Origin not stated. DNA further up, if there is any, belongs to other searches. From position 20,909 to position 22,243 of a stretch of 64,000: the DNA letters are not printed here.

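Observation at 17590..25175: Candidate lipid-linked pentose/hexose donor pathway: GT2+GT-C fusion, HAD-phosphatase+UbiA fusion, SDR epimerase and ArnT/PMT-like GT-C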

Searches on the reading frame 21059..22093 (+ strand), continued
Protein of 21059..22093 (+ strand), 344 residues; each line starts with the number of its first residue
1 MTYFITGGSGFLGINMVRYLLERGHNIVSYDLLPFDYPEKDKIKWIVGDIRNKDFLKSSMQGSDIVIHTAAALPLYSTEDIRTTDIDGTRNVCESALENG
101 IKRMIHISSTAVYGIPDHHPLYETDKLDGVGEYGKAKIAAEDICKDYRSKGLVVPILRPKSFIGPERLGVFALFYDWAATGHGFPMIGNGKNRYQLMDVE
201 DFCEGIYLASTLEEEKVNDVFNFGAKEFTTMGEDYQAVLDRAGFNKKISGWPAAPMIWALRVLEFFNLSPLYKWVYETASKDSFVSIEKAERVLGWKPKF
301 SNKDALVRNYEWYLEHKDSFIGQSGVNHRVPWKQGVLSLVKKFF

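Call 28: find_homologous_proteins(query=window:21059-22093:+, max_evalue=1e-20)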
Query window:21059-22093:+ (344 aa): 8000 proteins with E <= 1e-20 among 8000 candidates; the best 120 are listed.
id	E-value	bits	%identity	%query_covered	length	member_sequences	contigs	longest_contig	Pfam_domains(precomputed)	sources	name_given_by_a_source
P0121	1.5e-236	802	100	100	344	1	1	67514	PF04321.24,PF16363.12,PF02719.22,PF01073.26,PF07993.19,PF13460.13,PF01370.28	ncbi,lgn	-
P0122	2.8e-206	703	86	100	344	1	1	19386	PF04321.24,PF16363.12,PF02719.22,PF01073.26,PF07993.19,PF13460.13,PF01370.28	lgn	-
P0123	5.9e-205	698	86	100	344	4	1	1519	PF04321.24,PF16363.12,PF02719.22,PF01073.26,PF07993.19,PF13460.13,PF01370.28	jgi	jgi:nucleoside-diphosphate-sugar epimerase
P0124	2.2e-203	693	84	100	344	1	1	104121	PF04321.24,PF16363.12,PF02719.22,PF01073.26,PF07993.19,PF13460.13,PF01370.28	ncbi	-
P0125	5.2e-203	692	84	100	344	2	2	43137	PF04321.24,PF16363.12,PF02719.22,PF01073.26,PF07993.19,PF13460.13,PF01370.28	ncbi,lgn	-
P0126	4.1e-202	689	84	100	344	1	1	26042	PF04321.24,PF16363.12,PF02719.22,PF01073.26,PF07993.19,PF13460.13,PF01370.28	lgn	-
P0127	1.4e-200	684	83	100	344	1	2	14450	PF04321.24,PF16363.12,PF02719.22,PF01073.26,PF07993.19,PF13460.13,PF01370.28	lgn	-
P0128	4.7e-200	682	84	100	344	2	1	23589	PF04321.24,PF16363.12,PF02719.22,PF01073.26,PF07993.19,PF13460.13,PF01370.28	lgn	-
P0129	4.9e-200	682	85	100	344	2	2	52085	PF04321.24,PF16363.12,PF02719.22,PF01073.26,PF07993.19,PF13460.13,PF01370.28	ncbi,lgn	-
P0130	1.3e-199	681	84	100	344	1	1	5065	PF04321.24,PF16363.12,PF02719.22,PF01073.26,PF07993.19,PF13460.13,PF01370.28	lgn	-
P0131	3.9e-199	679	84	100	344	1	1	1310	PF04321.24,PF16363.12,PF02719.22,PF01073.26,PF07993.19,PF13460.13,PF01370.28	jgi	jgi:nucleoside-diphosphate-sugar epimerase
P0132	2.4e-197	673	81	100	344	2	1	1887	PF04321.24,PF16363.12,PF02719.22,PF01073.26,PF07993.19,PF13460.13,PF01370.28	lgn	-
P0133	2.7e-197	673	82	100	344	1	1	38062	PF04321.24,PF16363.12,PF02719.22,PF01073.26,PF07993.19,PF13460.13,PF01370.28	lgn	-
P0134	2.8e-197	673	82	100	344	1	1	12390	PF04321.24,PF16363.12,PF02719.22,PF01073.26,PF07993.19,PF13460.13,PF01370.28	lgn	-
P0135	3.8e-197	672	82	100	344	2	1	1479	PF04321.24,PF16363.12,PF02719.22,PF01073.26,PF07993.19,PF13460.13,PF01370.28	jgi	jgi:nucleoside-diphosphate-sugar epimerase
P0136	5.9e-197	672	81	100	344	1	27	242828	PF04321.24,PF16363.12,PF02719.22,PF01073.26,PF07993.19,PF13460.13,PF01370.28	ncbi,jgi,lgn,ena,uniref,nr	ncbi:MAG: epimerase [Candidatus Zambryskibacteria bacterium RIFCSPLOWO2_01_FULL_39_39]|uniref:Nucleo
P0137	8.7e-197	671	82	100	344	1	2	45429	PF04321.24,PF16363.12,PF02719.22,PF01073.26,PF07993.19,PF13460.13,PF01370.28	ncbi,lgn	-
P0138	1.3e-196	671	82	100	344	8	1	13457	PF04321.24,PF16363.12,PF02719.22,PF01073.26,PF07993.19,PF13460.13,PF01370.28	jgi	jgi:nucleoside-diphosphate-sugar epimerase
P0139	3.4e-196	669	82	100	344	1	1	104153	PF04321.24,PF16363.12,PF02719.22,PF01073.26,PF07993.19,PF13460.13,PF01370.28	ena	-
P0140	1.4e-195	667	82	100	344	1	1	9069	PF04321.24,PF16363.12,PF02719.22,PF01073.26,PF07993.19,PF13460.13,PF01370.28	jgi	jgi:nucleoside-diphosphate-sugar epimerase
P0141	3.2e-195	666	81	100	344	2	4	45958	PF04321.24,PF16363.12,PF02719.22,PF01073.26,PF07993.19,PF13460.13,PF01370.28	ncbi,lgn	-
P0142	4.1e-195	666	82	100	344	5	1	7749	PF04321.24,PF16363.12,PF02719.22,PF01073.26,PF07993.19,PF13460.13,PF01370.28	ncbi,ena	-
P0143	3.5e-194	663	80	100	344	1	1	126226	PF04321.24,PF16363.12,PF02719.22,PF01073.26,PF07993.19,PF13460.13,PF01370.28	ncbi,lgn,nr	ncbi:MAG: NAD(P)-dependent oxidoreductase [Candidatus Zambryskibacteria bacterium]|nr:NAD(P)-depende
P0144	4.1e-194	662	81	100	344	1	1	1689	PF04321.24,PF16363.12,PF02719.22,PF01073.26,PF07993.19,PF13460.13,PF01370.28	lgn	-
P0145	1.4e-193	661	85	96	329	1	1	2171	PF04321.24,PF16363.12,PF02719.22,PF01073.26,PF07993.19,PF13460.13,PF01370.28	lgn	-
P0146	2.8e-193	660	81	100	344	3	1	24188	PF04321.24,PF16363.12,PF02719.22,PF01073.26,PF07993.19,PF13460.13,PF01370.28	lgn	-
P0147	9.7e-193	658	81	100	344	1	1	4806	PF04321.24,PF16363.12,PF02719.22,PF01073.26,PF07993.19,PF13460.13,PF01370.28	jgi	jgi:nucleoside-diphosphate-sugar epimerase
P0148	7.0e-191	652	81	100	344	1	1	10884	PF04321.24,PF16363.12,PF02719.22,PF01073.26,PF07993.19,PF13460.13,PF01370.28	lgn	-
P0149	7.7e-191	652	78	100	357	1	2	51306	PF04321.24,PF16363.12,PF02719.22,PF01073.26,PF07993.19,PF13460.13,PF01370.28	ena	-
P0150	1.3e-188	644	80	97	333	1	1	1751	PF04321.24,PF16363.12,PF02719.22,PF01073.26,PF07993.19,PF13460.13,PF01370.28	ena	-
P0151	3.0e-187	640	79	100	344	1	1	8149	PF04321.24,PF16363.12,PF02719.22,PF01073.26,PF07993.19,PF13460.13,PF01370.28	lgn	-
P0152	1.0e-185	635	78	100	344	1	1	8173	PF04321.24,PF16363.12,PF02719.22,PF01073.26,PF07993.19,PF13460.13,PF01370.28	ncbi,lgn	-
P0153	3.2e-185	633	78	100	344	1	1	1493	PF04321.24,PF16363.12,PF02719.22,PF01073.26,PF07993.19,PF13460.13,PF01370.28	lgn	-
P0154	5.9e-185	632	78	100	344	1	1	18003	PF04321.24,PF16363.12,PF02719.22,PF01073.26,PF07993.19,PF13460.13,PF01370.28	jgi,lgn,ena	-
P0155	1.1e-184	631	78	100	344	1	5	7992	PF04321.24,PF16363.12,PF02719.22,PF01073.26,PF07993.19,PF13460.13,PF01370.28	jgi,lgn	jgi:nucleoside-diphosphate-sugar epimerase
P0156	1.1e-184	631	78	99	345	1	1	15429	PF04321.24,PF16363.12,PF02719.22,PF01073.26,PF07993.19,PF13460.13,PF01370.28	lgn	-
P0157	2.6e-184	630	77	100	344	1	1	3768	PF04321.24,PF16363.12,PF02719.22,PF01073.26,PF07993.19,PF13460.13,PF01370.28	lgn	-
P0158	3.0e-184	630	78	100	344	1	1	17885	PF04321.24,PF16363.12,PF02719.22,PF01073.26,PF07993.19,PF13460.13,PF01370.28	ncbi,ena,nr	ncbi:MAG TPA: NAD(P)-dependent oxidoreductase [Verrucomicrobiae bacterium]|nr:NAD(P)-dependent oxido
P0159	3.8e-183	626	77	100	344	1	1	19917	PF04321.24,PF16363.12,PF02719.22,PF01073.26,PF07993.19,PF13460.13,PF01370.28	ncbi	-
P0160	3.8e-183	626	77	100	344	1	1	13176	PF04321.24,PF16363.12,PF02719.22,PF01073.26,PF07993.19,PF13460.13,PF01370.28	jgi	-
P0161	8.0e-183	625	77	100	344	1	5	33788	PF04321.24,PF16363.12,PF02719.22,PF01073.26,PF07993.19,PF13460.13,PF01370.28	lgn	-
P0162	1.2e-182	625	76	100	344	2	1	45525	PF04321.24,PF16363.12,PF02719.22,PF01073.26,PF07993.19,PF13460.13,PF01370.28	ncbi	-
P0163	3.7e-182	623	78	100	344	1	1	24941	PF04321.24,PF16363.12,PF02719.22,PF01073.26,PF07993.19,PF13460.13,PF01370.28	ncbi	-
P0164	6.6e-182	622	76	100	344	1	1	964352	PF04321.24,PF16363.12,PF02719.22,PF01073.26,PF07993.19,PF13460.13,PF01370.28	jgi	jgi:nucleoside-diphosphate-sugar epimerase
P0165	1.0e-181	622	76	100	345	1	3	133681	PF04321.24,PF16363.12,PF02719.22,PF01073.26,PF07993.19,PF13460.13,PF01370.28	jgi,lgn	-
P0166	2.7e-181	620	76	99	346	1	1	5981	PF04321.24,PF16363.12,PF02719.22,PF01073.26,PF07993.19,PF13460.13,PF01370.28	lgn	-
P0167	6.2e-181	619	76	99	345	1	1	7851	PF04321.24,PF16363.12,PF02719.22,PF01073.26,PF07993.19,PF13460.13,PF01370.28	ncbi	-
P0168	7.9e-181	619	76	100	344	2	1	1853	PF04321.24,PF16363.12,PF02719.22,PF01073.26,PF07993.19,PF13460.13,PF01370.28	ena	-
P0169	2.1e-180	617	75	100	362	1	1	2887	PF04321.24,PF16363.12,PF02719.22,PF01073.26,PF07993.19,PF13460.13,PF01370.28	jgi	jgi:nucleoside-diphosphate-sugar epimerase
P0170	3.9e-180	617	75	100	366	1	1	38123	PF04321.24,PF16363.12,PF02719.22,PF01073.26,PF07993.19,PF13460.13,PF01370.28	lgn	-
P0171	6.0e-180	616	77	100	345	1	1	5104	PF04321.24,PF16363.12,PF02719.22,PF01073.26,PF07993.19,PF13460.13,PF01370.28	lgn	-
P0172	8.1e-180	615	77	100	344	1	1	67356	PF04321.24,PF16363.12,PF02719.22,PF01073.26,PF07993.19,PF13460.13,PF01370.28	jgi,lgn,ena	-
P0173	1.5e-179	615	75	100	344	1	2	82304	PF04321.24,PF16363.12,PF02719.22,PF01073.26,PF07993.19,PF13460.13,PF01370.28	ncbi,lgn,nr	ncbi:MAG TPA: NAD-dependent epimerase/dehydratase family protein [Candidatus Paceibacterota bacteriu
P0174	1.7e-179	614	75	100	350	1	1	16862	PF04321.24,PF16363.12,PF02719.22,PF01073.26,PF07993.19,PF13460.13,PF01370.28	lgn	-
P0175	2.2e-179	614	75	99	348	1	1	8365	PF04321.24,PF16363.12,PF02719.22,PF01073.26,PF07993.19,PF13460.13,PF01370.28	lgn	-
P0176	2.3e-179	614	76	100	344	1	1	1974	PF04321.24,PF16363.12,PF02719.22,PF01073.26,PF07993.19,PF13460.13,PF01370.28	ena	-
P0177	2.7e-179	614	75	100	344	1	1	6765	PF04321.24,PF16363.12,PF02719.22,PF01073.26,PF07993.19,PF13460.13,PF01370.28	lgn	-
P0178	2.7e-179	614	76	100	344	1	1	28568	PF04321.24,PF16363.12,PF02719.22,PF01073.26,PF07993.19,PF13460.13,PF01370.28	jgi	jgi:nucleoside-diphosphate-sugar epimerase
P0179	3.0e-179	614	74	100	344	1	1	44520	PF04321.24,PF16363.12,PF02719.22,PF01073.26,PF07993.19,PF13460.13,PF01370.28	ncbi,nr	ncbi:NAD(P)-dependent oxidoreductase [Candidatus Nomurabacteria bacterium]|nr:NAD(P)-dependent oxido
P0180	3.5e-179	613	76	99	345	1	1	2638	PF04321.24,PF16363.12,PF02719.22,PF01073.26,PF07993.19,PF13460.13,PF01370.28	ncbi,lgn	-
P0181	4.7e-179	613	75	99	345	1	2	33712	PF04321.24,PF16363.12,PF02719.22,PF01073.26,PF07993.19,PF13460.13,PF01370.28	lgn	-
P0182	8.0e-179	612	75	100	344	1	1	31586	PF04321.24,PF16363.12,PF02719.22,PF05368.20,PF01073.26,PF07993.19,PF13460.13,PF01370.28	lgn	-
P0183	1.2e-178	612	74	100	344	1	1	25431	PF04321.24,PF16363.12,PF02719.22,PF05368.20,PF01073.26,PF07993.19,PF13460.13,PF01370.28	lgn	-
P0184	1.3e-178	612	75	100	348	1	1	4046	PF04321.24,PF16363.12,PF02719.22,PF01073.26,PF07993.19,PF13460.13,PF01370.28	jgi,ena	-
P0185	1.4e-178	611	74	100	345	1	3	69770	PF04321.24,PF16363.12,PF02719.22,PF01073.26,PF07993.19,PF13460.13,PF01370.28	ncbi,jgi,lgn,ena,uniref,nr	ncbi:epimerase [Candidatus Kaiserbacteria bacterium RIFCSPLOWO2_01_FULL_54_13]|uniref:Epimerase n=1 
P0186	1.6e-178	611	74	100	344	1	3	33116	PF04321.24,PF16363.12,PF02719.22,PF01073.26,PF07993.19,PF13460.13,PF01370.28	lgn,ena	-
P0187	1.8e-178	611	74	99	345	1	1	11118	PF04321.24,PF16363.12,PF02719.22,PF01073.26,PF07993.19,PF13460.13,PF01370.28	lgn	-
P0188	2.1e-178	611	74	99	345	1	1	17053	PF04321.24,PF16363.12,PF02719.22,PF01073.26,PF07993.19,PF13460.13,PF01370.28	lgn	-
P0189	2.2e-178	611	73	100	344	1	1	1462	PF04321.24,PF16363.12,PF02719.22,PF01073.26,PF07993.19,PF13460.13,PF01370.28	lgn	-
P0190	2.8e-178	610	75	100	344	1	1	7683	PF04321.24,PF16363.12,PF02719.22,PF01073.26,PF07993.19,PF13460.13,PF01370.28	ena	-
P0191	5.3e-178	610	76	100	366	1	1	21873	PF04321.24,PF16363.12,PF02719.22,PF01073.26,PF07993.19,PF13460.13,PF01370.28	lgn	-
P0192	5.5e-178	609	74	100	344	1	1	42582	PF04321.24,PF16363.12,PF02719.22,PF01073.26,PF07993.19,PF13460.13,PF01370.28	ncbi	-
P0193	6.0e-178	609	74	100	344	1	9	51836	PF04321.24,PF16363.12,PF02719.22,PF01073.26,PF07993.19,PF13460.13,PF01370.28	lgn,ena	-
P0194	6.0e-178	609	74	99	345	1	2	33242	PF04321.24,PF16363.12,PF02719.22,PF01073.26,PF07993.19,PF13460.13,PF01370.28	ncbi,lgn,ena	-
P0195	6.6e-178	609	74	100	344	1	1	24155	PF04321.24,PF16363.12,PF02719.22,PF01073.26,PF07993.19,PF13460.13,PF01370.28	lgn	-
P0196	6.8e-178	609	74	100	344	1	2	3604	PF04321.24,PF16363.12,PF02719.22,PF01073.26,PF07993.19,PF13460.13,PF01370.28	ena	-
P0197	7.4e-178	609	75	100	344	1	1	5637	PF04321.24,PF16363.12,PF02719.22,PF01073.26,PF07993.19,PF13460.13,PF01370.28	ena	-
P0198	1.0e-177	609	75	100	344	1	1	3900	PF04321.24,PF16363.12,PF02719.22,PF01073.26,PF07993.19,PF13460.13,PF01370.28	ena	-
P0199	1.0e-177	609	75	100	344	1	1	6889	PF04321.24,PF16363.12,PF02719.22,PF01073.26,PF07993.19,PF13460.13,PF01370.28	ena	-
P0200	1.2e-177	608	75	100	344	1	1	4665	PF04321.24,PF16363.12,PF02719.22,PF05368.20,PF01073.26,PF07993.19,PF13460.13,PF01370.28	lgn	-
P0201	1.2e-177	608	75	99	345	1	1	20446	PF04321.24,PF16363.12,PF02719.22,PF01073.26,PF07993.19,PF13460.13,PF01370.28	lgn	-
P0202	1.3e-177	608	73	100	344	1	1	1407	PF04321.24,PF16363.12,PF02719.22,PF01073.26,PF07993.19,PF13460.13,PF01370.28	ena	-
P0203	1.7e-177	608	76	99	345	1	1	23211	PF04321.24,PF16363.12,PF02719.22,PF01073.26,PF07993.19,PF13460.13,PF01370.28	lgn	-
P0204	1.7e-177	608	74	100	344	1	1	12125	PF04321.24,PF16363.12,PF02719.22,PF01073.26,PF07993.19,PF13460.13,PF01370.28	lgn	-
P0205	1.8e-177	608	74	100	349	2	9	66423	PF04321.24,PF16363.12,PF02719.22,PF01073.26,PF07993.19,PF13460.13,PF01370.28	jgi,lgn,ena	jgi:nucleoside-diphosphate-sugar epimerase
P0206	1.9e-177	608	74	99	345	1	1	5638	PF04321.24,PF16363.12,PF02719.22,PF01073.26,PF07993.19,PF13460.13,PF01370.28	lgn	-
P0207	1.9e-177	608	75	100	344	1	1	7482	PF04321.24,PF16363.12,PF02719.22,PF01073.26,PF07993.19,PF13460.13,PF01370.28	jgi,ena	-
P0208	1.9e-177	608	74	100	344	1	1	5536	PF04321.24,PF16363.12,PF02719.22,PF01073.26,PF07993.19,PF13460.13,PF01370.28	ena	-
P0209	2.0e-177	608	75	100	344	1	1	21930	PF04321.24,PF16363.12,PF02719.22,PF01073.26,PF07993.19,PF13460.13,PF01370.28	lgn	-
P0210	2.0e-177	608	74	100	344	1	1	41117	PF04321.24,PF16363.12,PF02719.22,PF01073.26,PF07993.19,PF13460.13,PF01370.28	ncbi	-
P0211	2.2e-177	607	75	99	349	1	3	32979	PF04321.24,PF16363.12,PF02719.22,PF01073.26,PF07993.19,PF13460.13,PF01370.28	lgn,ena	-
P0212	2.5e-177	607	75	100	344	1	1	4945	PF04321.24,PF16363.12,PF02719.22,PF01073.26,PF07993.19,PF13460.13,PF01370.28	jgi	jgi:nucleoside-diphosphate-sugar epimerase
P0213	2.7e-177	607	74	100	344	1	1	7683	PF04321.24,PF16363.12,PF02719.22,PF01073.26,PF07993.19,PF13460.13,PF01370.28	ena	-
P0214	3.1e-177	607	74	99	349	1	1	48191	PF04321.24,PF16363.12,PF02719.22,PF01073.26,PF07993.19,PF13460.13,PF01370.28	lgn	-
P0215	3.3e-177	607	75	100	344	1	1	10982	PF04321.24,PF16363.12,PF02719.22,PF01073.26,PF07993.19,PF13460.13,PF01370.28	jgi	jgi:nucleoside-diphosphate-sugar epimerase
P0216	4.0e-177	607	75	100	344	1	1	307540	PF04321.24,PF16363.12,PF02719.22,PF01073.26,PF07993.19,PF13460.13,PF01370.28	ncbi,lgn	-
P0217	4.0e-177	607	74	100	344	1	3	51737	PF04321.24,PF16363.12,PF02719.22,PF05368.20,PF01073.26,PF07993.19,PF13460.13,PF01370.28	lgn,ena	-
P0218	4.6e-177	606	74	99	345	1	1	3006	PF04321.24,PF16363.12,PF02719.22,PF01073.26,PF07993.19,PF13460.13,PF01370.28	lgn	-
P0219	5.0e-177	606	74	100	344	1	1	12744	PF04321.24,PF16363.12,PF02719.22,PF01073.26,PF07993.19,PF13460.13,PF01370.28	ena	-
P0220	5.1e-177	606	74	100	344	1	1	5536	PF04321.24,PF16363.12,PF02719.22,PF01073.26,PF07993.19,PF13460.13,PF01370.28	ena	-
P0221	5.4e-177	606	75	100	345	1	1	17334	PF04321.24,PF16363.12,PF02719.22,PF01073.26,PF07993.19,PF13460.13,PF01370.28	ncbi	-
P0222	7.3e-177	606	74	100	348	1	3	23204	PF04321.24,PF16363.12,PF02719.22,PF05368.20,PF01073.26,PF07993.19,PF13460.13,PF01370.28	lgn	-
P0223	8.9e-177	605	74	99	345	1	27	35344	PF04321.24,PF16363.12,PF02719.22,PF01073.26,PF07993.19,PF13460.13,PF01370.28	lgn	-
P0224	9.4e-177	605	74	100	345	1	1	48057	PF04321.24,PF16363.12,PF02719.22,PF01073.26,PF07993.19,PF13460.13,PF01370.28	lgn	-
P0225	9.5e-177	605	74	100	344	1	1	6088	PF04321.24,PF16363.12,PF02719.22,PF01073.26,PF07993.19,PF13460.13,PF01370.28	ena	-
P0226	1.2e-176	605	74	99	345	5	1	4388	PF04321.24,PF16363.12,PF02719.22,PF01073.26,PF07993.19,PF13460.13,PF01370.28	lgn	-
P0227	1.2e-176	605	74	100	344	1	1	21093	PF04321.24,PF16363.12,PF02719.22,PF01073.26,PF07993.19,PF13460.13,PF01370.28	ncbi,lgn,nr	ncbi:MAG TPA: NAD-dependent epimerase/dehydratase family protein [Candidatus Paceibacterota bacteriu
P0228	1.3e-176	605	74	100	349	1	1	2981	PF04321.24,PF16363.12,PF02719.22,PF01073.26,PF07993.19,PF13460.13,PF01370.28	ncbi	-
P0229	1.3e-176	605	74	100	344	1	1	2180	PF04321.24,PF16363.12,PF02719.22,PF01073.26,PF07993.19,PF13460.13,PF01370.28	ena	-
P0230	1.3e-176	605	74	100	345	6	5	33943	PF04321.24,PF16363.12,PF02719.22,PF01073.26,PF07993.19,PF13460.13,PF01370.28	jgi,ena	-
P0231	1.4e-176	605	76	100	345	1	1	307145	PF04321.24,PF16363.12,PF02719.22,PF01073.26,PF07993.19,PF13460.13,PF01370.28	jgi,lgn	jgi:nucleoside-diphosphate-sugar epimerase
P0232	1.5e-176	605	73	100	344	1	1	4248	PF04321.24,PF16363.12,PF02719.22,PF05368.20,PF01073.26,PF07993.19,PF13460.13,PF01370.28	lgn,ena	-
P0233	1.8e-176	604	74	99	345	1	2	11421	PF04321.24,PF16363.12,PF02719.22,PF01073.26,PF07993.19,PF13460.13,PF01370.28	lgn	-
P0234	1.8e-176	604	74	100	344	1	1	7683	PF04321.24,PF16363.12,PF02719.22,PF01073.26,PF07993.19,PF13460.13,PF01370.28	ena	-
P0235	1.8e-176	604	74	100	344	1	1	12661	PF04321.24,PF16363.12,PF02719.22,PF01073.26,PF07993.19,PF13460.13,PF01370.28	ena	-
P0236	2.2e-176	604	75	99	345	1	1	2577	PF04321.24,PF16363.12,PF02719.22,PF01073.26,PF07993.19,PF13460.13,PF01370.28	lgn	-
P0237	3.2e-176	604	74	100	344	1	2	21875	PF04321.24,PF16363.12,PF02719.22,PF01073.26,PF07993.19,PF13460.13,PF01370.28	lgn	-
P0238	3.9e-176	603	74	100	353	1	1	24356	PF04321.24,PF16363.12,PF02719.22,PF05368.20,PF01073.26,PF07993.19,PF13460.13,PF01370.28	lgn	-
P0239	4.1e-176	603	74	99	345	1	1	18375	PF04321.24,PF16363.12,PF02719.22,PF01073.26,PF07993.19,PF13460.13,PF01370.28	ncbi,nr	ncbi:MAG: NAD-dependent epimerase/dehydratase family protein [Candidatus Buchananbacteria bacterium]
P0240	4.3e-176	603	74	100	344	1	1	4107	PF04321.24,PF16363.12,PF02719.22,PF01073.26,PF07993.19,PF13460.13,PF01370.28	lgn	-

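Call 38: search_dna_similar(query=window:21059-22093:+, collection=plasmids, mode=protein, max_evalue=1e-10, max_rows=25)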
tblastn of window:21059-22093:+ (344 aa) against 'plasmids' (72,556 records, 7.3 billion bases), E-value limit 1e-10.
Records with a match: 418; places in all: 469; records where one place covers at least 80% of the query: 327.
Best place of each record, by identity: <60% 418.
By first word of the organism name: Streptomyces 81; Bacillus 55; Rhizobium 26; Azospirillum 15; Bacteroides 13; Deinococcus 9; Haladaptatus 9; Mycetohabitans 9; Halobaculum 8; Sinorhizobium 7; and 106 more.
By predicted mobility (MOB-suite, as given by PLSDB): non-mobilizable 351; conjugative 35; mobilizable 32.
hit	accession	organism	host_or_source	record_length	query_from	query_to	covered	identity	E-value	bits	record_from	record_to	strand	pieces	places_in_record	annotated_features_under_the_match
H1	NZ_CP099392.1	Natronococcus sp. CG52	cell culture,salt lake sediment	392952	2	342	99%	50.6%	1e-104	343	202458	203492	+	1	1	NAD(P)-dependent oxidoreductase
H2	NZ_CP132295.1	Natronococcus sp. AD-5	cell culture,sediment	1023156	2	342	99%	49.7%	5e-104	342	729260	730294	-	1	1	record has no annotation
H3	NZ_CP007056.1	Halostagnicola larsenii XH-48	-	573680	2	342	99%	48.6%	4e-102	336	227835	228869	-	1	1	NAD(P)-dependent oxidoreductase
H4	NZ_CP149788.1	Haloterrigena sp. KLK7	cell culture,salt lake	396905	2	343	99%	48.0%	4e-101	333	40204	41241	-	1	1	NAD-dependent epimerase/dehydratase family protein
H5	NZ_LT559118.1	Nonomuraea gerenzanensis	-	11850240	4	344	99%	38.4%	6e-76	261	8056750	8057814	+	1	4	none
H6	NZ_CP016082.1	Streptomyces sp. SAT1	Adenophora trachelioides Maxim.,single ...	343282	5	344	99%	38.1%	2e-78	268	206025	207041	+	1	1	NAD-dependent epimerase/dehydratase family protein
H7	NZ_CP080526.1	Mesorhizobium sp. AR07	Oxytropis sp.,Cell culture,root nodule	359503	2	340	99%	34.7%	6e-57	206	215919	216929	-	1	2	NAD-dependent epimerase/dehydratase family protein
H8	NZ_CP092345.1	Rhizobium gallicum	Phaseolus vulgaris,Cell culture,nodule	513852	2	344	100%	33.7%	4e-55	201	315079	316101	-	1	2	NAD-dependent epimerase/dehydratase family protein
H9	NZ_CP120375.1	Sinorhizobium garamanticum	Argyrolobium uniflorum,Cell culture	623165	2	340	99%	34.1%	4e-57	206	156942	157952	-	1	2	NAD-dependent epimerase/dehydratase family protein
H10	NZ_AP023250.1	Mesorhizobium sp. 131-2-5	Lotus japonicus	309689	2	340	99%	32.4%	3e-53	195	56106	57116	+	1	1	NAD-dependent epimerase/dehydratase family protein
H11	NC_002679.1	Mesorhizobium japonicum MAFF 303099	-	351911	2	340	99%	32.4%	3e-53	195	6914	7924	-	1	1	NAD-dependent epimerase/dehydratase family protein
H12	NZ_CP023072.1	Sinorhizobium fredii CCBAU 83666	G.max,nodule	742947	2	344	100%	31.4%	9e-52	191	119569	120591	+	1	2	NAD-dependent epimerase/dehydratase family protein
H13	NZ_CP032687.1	Rhizobium sp. CCGE531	Phaseolus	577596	2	344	100%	31.3%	7e-57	206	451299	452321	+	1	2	NAD-dependent epimerase/dehydratase family protein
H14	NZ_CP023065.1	Sinorhizobium sp. CCBAU 05631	G.max,nodule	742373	2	340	99%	31.5%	1e-51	191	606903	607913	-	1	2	NAD-dependent epimerase/dehydratase family protein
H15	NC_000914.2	Sinorhizobium fredii NGR234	-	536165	2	340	99%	31.2%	2e-51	190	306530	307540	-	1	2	NAD-dependent epimerase/dehydratase family protein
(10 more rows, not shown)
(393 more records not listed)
